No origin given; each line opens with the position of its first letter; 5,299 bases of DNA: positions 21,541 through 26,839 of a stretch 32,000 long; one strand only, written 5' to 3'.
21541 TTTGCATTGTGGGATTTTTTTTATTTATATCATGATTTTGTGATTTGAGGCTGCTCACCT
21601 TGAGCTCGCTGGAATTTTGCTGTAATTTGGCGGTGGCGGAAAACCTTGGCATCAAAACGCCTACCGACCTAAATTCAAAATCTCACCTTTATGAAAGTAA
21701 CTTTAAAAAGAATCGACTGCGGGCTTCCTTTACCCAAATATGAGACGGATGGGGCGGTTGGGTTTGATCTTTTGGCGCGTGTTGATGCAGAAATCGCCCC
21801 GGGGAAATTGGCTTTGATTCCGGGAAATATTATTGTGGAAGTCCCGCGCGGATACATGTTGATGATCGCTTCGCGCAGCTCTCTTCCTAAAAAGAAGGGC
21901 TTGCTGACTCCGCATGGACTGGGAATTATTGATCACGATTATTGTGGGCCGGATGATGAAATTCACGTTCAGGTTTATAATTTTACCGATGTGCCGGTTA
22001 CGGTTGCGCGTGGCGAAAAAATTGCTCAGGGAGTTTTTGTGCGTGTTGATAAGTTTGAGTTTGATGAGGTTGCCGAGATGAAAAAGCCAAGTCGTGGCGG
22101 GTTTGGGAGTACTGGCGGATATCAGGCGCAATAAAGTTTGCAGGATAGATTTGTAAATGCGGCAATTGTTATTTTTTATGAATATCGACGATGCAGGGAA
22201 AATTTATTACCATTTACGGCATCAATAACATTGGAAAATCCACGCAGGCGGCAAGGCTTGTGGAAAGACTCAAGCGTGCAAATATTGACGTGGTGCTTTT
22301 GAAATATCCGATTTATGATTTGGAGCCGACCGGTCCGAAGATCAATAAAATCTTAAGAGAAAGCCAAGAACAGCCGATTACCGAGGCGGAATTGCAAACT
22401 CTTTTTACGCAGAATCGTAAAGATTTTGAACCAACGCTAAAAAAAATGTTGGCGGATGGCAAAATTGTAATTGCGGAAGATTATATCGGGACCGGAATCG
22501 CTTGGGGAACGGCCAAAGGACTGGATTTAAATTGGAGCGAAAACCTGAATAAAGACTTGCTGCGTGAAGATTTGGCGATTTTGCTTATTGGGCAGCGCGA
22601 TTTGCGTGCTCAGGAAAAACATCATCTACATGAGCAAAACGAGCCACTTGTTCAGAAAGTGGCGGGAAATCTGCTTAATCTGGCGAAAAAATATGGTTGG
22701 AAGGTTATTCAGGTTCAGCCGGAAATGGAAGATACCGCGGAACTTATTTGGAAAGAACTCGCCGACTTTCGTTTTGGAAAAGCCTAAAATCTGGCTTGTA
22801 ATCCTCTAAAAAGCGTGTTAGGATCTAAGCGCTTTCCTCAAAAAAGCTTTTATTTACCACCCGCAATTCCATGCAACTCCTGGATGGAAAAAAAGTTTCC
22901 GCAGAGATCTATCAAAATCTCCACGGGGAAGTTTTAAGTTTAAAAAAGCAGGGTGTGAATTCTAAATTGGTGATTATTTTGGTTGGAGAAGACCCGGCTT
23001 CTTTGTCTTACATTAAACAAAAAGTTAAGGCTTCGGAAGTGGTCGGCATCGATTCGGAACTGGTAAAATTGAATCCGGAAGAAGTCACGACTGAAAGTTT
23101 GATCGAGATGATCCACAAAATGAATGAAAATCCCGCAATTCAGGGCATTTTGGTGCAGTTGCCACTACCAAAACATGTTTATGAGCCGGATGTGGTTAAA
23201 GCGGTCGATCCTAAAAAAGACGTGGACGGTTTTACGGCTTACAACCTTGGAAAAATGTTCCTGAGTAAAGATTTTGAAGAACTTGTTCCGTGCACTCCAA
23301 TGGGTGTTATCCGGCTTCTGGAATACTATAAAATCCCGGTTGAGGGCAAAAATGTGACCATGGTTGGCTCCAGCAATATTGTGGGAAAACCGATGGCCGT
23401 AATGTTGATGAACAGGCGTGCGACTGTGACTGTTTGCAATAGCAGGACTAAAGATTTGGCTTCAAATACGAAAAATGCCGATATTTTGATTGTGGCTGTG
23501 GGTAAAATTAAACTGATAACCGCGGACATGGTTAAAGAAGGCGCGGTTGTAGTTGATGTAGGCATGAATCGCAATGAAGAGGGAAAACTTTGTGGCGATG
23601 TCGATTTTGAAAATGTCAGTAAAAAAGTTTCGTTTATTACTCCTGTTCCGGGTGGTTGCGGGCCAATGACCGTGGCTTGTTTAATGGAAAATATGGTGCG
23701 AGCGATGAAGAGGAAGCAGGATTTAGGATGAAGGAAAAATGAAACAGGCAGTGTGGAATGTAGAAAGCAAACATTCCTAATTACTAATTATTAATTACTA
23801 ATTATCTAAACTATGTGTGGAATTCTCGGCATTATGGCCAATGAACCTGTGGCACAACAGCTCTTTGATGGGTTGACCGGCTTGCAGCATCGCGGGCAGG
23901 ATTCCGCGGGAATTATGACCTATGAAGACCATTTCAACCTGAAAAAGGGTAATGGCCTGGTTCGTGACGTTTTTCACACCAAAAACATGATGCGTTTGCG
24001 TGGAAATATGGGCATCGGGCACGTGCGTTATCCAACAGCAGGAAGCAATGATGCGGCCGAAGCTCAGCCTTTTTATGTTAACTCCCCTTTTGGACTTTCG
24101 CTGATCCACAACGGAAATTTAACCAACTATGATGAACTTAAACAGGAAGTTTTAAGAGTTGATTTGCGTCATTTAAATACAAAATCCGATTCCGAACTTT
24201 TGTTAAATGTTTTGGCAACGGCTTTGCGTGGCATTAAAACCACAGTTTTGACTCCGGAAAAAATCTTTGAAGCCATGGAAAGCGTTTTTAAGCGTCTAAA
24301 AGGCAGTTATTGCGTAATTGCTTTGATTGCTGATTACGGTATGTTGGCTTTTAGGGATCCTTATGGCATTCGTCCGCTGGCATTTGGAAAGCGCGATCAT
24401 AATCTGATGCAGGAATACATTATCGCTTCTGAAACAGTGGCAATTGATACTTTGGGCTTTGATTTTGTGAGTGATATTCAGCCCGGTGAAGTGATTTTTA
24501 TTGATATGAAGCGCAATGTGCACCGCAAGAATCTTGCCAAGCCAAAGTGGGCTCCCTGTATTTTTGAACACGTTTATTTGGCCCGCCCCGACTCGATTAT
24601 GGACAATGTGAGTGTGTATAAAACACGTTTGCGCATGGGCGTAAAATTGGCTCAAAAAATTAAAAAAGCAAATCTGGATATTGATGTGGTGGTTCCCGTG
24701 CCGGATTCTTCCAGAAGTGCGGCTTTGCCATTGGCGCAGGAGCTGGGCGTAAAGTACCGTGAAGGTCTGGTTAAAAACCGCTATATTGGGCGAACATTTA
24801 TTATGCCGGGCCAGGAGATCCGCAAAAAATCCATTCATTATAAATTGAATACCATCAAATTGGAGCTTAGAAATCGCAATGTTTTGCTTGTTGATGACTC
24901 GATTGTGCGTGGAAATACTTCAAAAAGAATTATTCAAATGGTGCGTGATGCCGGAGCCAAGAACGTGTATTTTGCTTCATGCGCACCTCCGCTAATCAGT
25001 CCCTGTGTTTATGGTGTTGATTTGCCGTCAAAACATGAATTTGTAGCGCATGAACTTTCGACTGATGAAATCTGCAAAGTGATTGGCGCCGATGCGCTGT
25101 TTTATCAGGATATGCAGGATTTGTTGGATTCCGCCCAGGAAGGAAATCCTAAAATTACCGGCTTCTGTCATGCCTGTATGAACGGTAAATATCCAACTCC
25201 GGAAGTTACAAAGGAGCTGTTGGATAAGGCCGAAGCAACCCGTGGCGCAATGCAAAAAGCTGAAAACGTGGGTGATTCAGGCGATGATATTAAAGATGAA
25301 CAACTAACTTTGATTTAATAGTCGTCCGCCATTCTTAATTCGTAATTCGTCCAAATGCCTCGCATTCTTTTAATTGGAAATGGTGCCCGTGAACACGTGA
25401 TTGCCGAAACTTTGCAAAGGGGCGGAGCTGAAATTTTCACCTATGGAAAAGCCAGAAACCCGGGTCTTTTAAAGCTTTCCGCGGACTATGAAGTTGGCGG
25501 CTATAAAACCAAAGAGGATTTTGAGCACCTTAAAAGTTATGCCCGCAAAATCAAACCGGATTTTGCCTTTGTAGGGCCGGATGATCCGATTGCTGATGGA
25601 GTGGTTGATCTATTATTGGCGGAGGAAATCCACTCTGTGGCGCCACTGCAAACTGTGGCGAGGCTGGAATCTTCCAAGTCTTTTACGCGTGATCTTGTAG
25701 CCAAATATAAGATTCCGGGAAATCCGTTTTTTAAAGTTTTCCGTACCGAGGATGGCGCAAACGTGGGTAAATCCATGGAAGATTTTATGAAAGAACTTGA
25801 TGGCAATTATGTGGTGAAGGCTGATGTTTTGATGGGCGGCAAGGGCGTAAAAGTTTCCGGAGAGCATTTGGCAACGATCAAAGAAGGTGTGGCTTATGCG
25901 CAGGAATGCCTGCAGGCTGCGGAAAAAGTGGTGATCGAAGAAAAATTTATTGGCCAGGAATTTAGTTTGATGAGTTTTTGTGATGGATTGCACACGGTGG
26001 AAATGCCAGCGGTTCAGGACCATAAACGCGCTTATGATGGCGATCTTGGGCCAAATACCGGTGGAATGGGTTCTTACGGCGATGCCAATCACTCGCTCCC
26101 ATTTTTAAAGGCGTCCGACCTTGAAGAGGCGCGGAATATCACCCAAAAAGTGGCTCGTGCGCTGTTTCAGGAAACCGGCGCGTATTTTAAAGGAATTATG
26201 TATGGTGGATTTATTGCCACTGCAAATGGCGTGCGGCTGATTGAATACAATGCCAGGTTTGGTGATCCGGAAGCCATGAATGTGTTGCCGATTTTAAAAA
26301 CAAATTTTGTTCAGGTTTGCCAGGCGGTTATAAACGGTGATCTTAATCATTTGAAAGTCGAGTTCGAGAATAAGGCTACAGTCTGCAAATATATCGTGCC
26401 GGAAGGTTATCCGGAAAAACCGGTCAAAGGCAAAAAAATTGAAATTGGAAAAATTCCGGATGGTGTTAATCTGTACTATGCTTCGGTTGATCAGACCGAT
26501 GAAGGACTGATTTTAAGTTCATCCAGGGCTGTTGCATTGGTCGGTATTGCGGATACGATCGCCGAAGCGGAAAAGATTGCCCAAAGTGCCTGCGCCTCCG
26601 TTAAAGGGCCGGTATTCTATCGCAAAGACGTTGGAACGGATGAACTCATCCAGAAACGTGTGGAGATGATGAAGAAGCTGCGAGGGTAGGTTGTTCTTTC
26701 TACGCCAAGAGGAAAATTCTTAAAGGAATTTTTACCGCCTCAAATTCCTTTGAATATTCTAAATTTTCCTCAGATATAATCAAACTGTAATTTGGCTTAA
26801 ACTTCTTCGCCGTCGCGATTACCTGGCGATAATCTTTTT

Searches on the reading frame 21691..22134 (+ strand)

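Call 10: search_protein_families(library=pfam, proteins=[window:21691-22134:+], max_evalue=0.01)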
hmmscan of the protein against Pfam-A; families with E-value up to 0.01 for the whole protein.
window:21691-22134:+ (147 aa): 2 families
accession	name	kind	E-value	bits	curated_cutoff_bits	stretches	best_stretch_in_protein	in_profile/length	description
PF00692.24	dUTPase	-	1.8e-23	83.2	22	1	13-142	4-129/129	dUTPase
PF22769.1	DCD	-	2.4e-05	24.9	27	1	35-118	73-152/153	dCTP deaminase-like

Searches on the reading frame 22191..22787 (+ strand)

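Call 10: search_protein_families(library=pfam, proteins=[window:22191-22787:+], max_evalue=0.01)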
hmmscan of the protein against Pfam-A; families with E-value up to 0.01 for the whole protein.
window:22191-22787:+ (198 aa): 3 families
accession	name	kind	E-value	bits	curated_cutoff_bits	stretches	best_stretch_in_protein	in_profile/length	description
PF02223.23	Thymidylate_kin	-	1.9e-20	73.8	27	1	10-186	3-185/185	Thymidylate kinase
PF13401.12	AAA_22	-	0.00046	20.9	27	1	3-74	5-74/130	AAA domain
PF01637.24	ATPase_2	-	0.0051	17.1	33.2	0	4-71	21-90/225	ATPase domain predominantly from Archaea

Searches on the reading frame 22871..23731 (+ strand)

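Call 10: search_protein_families(library=pfam, proteins=[window:22871-23731:+], max_evalue=0.01)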
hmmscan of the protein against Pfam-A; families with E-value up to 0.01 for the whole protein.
window:22871-23731:+ (286 aa): 2 families
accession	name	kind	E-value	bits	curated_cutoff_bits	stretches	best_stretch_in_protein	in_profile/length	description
PF02882.25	THF_DHG_CYH_C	-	2e-68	229.2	27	1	123-282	2-159/160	Tetrahydrofolate dehydrogenase/cyclohydrolase, NAD(P)-binding domain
PF00763.28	THF_DHG_CYH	-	2.5e-36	124.9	32.8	1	4-119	1-115/115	Tetrahydrofolate dehydrogenase/cyclohydrolase, catalytic domain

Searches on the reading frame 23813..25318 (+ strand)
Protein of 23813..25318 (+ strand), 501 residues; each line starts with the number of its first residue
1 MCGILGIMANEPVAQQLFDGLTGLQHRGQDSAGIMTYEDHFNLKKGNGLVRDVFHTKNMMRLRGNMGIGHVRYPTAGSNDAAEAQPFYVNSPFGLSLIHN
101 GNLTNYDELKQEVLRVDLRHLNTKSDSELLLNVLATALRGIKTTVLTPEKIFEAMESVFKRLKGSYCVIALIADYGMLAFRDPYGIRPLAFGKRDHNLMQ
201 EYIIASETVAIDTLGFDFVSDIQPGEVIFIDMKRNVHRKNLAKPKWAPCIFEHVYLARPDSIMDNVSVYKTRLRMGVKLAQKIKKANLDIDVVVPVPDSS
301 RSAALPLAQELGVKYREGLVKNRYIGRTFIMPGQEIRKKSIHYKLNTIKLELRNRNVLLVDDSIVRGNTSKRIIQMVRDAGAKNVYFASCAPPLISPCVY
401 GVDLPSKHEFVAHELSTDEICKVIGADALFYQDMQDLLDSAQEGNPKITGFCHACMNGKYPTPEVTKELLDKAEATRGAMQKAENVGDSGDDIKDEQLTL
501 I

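Call 10: search_protein_families(library=pfam, proteins=[window:23813-25318:+], max_evalue=0.01)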
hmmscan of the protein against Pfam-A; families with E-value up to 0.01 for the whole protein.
window:23813-25318:+ (501 aa): 4 families
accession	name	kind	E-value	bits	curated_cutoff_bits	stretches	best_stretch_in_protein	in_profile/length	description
PF13522.11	GATase_6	-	1.1e-14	55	27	1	63-198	9-125/130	Glutamine amidotransferase domain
PF13537.11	GATase_7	-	7.8e-14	52.2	25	1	80-211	9-121/123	Glutamine amidotransferase domain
PF00156.33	Pribosyltran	-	6.3e-09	35.8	26.3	1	279-388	18-121/158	Phosphoribosyl transferase domain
PF13230.11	GATase_4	-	0.0034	16.8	23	1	1-162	1-166/272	Glutamine amidotransferases class-II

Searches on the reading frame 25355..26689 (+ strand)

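Call 10: search_protein_families(library=pfam, proteins=[window:25355-26689:+], max_evalue=0.01)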
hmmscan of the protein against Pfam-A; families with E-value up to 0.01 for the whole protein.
window:25355-26689:+ (444 aa): 4 families
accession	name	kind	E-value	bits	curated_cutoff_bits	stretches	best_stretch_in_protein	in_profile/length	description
PF01071.24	GARS_A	-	7e-49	166.7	27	1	106-307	1-194/194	Phosphoribosylglycinamide synthetase, ATP-grasp (A) domain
PF02843.22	GARS_C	-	6e-17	62.2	34.8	1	342-428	1-91/92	Phosphoribosylglycinamide synthetase, C domain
PF02844.21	GARS_N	-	2.4e-16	60.7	29.5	1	3-105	2-100/100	Phosphoribosylglycinamide synthetase, N domain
PF08442.15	ATP-grasp_2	-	0.0032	17.5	29.5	1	112-184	8-74/202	ATP-grasp domain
